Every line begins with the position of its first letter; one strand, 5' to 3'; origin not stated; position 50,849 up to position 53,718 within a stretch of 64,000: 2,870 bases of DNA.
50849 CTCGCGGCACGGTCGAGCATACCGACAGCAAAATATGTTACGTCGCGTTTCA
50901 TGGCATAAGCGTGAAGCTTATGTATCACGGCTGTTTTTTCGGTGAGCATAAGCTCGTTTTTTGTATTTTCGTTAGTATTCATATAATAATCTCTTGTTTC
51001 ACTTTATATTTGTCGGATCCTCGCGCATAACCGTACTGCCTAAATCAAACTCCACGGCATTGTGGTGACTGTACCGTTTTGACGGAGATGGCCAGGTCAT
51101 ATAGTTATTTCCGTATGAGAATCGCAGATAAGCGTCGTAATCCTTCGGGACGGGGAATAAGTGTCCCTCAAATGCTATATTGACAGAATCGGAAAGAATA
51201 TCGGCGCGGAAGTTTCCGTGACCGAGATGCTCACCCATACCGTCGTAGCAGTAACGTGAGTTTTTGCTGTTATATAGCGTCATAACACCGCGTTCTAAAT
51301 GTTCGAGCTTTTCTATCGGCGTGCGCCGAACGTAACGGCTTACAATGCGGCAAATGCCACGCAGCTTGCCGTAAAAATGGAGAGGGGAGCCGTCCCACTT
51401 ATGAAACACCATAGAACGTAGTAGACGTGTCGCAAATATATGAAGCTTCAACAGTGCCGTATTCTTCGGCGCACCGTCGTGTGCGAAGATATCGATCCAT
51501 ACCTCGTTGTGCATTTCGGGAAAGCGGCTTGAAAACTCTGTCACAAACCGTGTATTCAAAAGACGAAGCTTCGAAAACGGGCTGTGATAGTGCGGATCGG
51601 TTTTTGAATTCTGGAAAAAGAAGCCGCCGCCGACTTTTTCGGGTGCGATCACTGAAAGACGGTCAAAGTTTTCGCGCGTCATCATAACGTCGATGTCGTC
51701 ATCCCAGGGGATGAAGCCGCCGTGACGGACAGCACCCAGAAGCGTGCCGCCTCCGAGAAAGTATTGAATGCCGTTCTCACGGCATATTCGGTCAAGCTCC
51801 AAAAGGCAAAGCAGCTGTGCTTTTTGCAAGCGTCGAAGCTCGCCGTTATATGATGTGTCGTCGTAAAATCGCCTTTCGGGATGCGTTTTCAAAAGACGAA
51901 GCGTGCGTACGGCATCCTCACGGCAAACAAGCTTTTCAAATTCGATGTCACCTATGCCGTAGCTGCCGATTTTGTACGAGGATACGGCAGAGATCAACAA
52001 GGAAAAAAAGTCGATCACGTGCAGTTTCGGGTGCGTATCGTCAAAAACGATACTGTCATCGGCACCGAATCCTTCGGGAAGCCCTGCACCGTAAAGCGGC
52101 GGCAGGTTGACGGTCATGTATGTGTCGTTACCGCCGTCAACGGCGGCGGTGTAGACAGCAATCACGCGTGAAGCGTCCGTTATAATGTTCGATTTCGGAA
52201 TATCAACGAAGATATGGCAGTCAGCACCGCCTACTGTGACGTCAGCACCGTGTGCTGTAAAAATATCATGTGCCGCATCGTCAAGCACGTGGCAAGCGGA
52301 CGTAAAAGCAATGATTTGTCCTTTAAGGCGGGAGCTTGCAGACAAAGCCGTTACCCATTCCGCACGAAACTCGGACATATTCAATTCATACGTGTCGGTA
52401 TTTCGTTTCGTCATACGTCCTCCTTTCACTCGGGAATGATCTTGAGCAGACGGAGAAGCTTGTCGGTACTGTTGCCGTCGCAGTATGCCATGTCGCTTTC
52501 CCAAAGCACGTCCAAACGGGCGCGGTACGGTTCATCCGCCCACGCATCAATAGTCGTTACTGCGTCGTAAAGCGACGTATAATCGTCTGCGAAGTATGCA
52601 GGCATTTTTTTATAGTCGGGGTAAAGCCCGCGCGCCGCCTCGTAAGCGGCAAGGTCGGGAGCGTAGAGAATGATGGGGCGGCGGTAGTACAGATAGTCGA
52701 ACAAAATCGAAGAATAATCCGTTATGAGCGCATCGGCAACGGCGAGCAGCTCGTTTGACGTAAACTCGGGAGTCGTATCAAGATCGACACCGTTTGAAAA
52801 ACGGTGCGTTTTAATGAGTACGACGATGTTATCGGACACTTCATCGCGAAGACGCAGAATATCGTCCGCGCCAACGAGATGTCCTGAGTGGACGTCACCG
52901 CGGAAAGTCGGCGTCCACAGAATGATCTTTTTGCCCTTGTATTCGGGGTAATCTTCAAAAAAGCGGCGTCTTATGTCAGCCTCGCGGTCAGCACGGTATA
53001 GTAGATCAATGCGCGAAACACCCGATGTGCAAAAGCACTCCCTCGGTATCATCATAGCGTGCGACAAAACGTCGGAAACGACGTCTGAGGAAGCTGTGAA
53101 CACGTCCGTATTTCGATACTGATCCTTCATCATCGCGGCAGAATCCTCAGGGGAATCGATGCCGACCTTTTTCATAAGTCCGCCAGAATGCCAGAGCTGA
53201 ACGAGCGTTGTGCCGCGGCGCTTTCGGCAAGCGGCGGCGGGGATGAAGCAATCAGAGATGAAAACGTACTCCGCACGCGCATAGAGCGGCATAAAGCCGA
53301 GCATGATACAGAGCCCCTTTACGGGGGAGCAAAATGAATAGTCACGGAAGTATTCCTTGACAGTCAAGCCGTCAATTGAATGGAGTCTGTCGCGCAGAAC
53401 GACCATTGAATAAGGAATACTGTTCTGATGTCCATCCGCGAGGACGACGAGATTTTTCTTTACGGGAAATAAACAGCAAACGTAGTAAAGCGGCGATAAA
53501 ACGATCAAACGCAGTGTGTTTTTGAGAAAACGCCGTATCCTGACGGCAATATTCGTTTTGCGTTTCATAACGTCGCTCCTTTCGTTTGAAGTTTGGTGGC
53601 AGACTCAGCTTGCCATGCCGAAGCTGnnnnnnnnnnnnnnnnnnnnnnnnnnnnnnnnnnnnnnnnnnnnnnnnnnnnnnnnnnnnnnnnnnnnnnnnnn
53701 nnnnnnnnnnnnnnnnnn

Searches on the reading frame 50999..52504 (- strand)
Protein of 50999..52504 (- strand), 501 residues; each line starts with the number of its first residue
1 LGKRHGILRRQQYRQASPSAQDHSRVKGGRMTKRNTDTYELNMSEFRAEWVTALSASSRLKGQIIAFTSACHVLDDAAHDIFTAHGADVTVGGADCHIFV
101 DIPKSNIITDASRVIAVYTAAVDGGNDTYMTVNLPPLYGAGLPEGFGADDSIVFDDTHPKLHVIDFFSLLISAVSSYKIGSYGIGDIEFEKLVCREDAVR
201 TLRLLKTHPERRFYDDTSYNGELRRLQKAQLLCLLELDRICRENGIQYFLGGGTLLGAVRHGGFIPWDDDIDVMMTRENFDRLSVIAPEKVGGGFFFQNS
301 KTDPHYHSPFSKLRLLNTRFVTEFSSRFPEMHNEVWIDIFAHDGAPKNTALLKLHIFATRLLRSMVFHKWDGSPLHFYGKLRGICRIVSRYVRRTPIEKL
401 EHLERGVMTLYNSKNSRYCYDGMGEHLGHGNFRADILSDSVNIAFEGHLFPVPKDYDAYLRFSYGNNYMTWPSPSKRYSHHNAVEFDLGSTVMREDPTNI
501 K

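Call 3: search_protein_families(library=pfam, proteins=[window:50999-52504:-])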
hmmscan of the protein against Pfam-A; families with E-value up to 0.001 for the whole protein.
window:50999-52504:- (501 aa): 1 family
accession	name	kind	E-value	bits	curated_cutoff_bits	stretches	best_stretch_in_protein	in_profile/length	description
PF04991.19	LicD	-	5.7e-42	144.8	22.6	1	241-465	1-227/227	LicD family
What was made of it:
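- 50999..52504 (-): LicD-family phosphotransferase (501 aa; catalytic domain 241-465), candidate consumer. PF04991 144.8 bits (call 3).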

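Call 4: search_protein_families(library=ncbifam, proteins=[window:50999-52504:-])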
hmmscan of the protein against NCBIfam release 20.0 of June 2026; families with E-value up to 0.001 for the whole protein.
window:50999-52504:- (501 aa): 1 family
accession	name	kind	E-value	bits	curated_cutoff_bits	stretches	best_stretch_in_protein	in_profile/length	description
NF045866.1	GGPL_Ptran_Mf1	equivalog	9e-21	75.1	225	1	229-477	4-230/240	diacylglycerol cholinephosphotransferase Mf1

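Call 63: search_protein_families(library=pfam, proteins=[window:50999-52504:-], max_evalue=1)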
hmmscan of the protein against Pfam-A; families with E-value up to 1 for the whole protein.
window:50999-52504:- (501 aa): 2 families
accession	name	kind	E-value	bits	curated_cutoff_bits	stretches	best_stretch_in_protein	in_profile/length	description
PF04991.19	LicD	-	5.7e-42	144.8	22.6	1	241-465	1-227/227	LicD family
PF16760.10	CBM53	-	0.067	13.9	27.6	0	441-473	1-27/57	Starch/carbohydrate-binding module (family 53)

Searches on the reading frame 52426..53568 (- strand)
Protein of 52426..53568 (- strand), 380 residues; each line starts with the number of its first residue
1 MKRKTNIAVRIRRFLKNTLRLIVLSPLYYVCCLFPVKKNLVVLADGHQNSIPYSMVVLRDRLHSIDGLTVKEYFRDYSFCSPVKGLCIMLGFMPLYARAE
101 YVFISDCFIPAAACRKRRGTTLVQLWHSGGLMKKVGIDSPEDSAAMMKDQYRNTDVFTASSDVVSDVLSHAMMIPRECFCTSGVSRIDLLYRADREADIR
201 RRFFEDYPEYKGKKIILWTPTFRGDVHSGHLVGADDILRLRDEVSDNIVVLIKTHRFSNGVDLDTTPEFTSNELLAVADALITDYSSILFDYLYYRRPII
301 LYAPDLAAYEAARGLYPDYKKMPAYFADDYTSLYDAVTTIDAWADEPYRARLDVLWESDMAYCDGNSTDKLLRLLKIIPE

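Call 3: search_protein_families(library=pfam, proteins=[window:52426-53568:-])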
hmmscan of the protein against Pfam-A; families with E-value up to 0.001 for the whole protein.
window:52426-53568:- (380 aa): 1 family
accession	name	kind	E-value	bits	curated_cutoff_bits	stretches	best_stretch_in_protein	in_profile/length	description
PF04464.20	Glyphos_transf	-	6.2e-51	173.9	22.1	1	95-374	75-364/367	CDP-Glycerol:Poly(glycerophosphate) glycerophosphotransferase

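Call 4: search_protein_families(library=ncbifam, proteins=[window:52426-53568:-])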
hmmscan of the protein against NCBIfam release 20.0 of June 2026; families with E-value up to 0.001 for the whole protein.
window:52426-53568:- (380 aa): 3 families
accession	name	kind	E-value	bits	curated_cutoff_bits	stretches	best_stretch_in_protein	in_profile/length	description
NF041713.1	Tar_polymTarL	equivalog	9.5e-30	103.7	1000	1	95-373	268-557/562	teichoic acid ribitol-phosphate polymerase TarL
NF041712.1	techglyph_taseTarF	equivalog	6.1e-23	81.5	550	1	97-373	90-384/388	teichoic acid glycerol-phosphate transferase TarF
NF041711.1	TagprimaseTarB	equivalog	3.9e-20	72.4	500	1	97-337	90-328/362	teichoic acid glycerol-phosphate primase TarB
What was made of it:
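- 52426..53568 (-): TagF-family CDP-alditol phosphotransferase (380 aa), candidate consumer of the CDP-hexitol. Weak hits to TarL, TarF and TarB, all far below cut-off (calls 3, 4).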
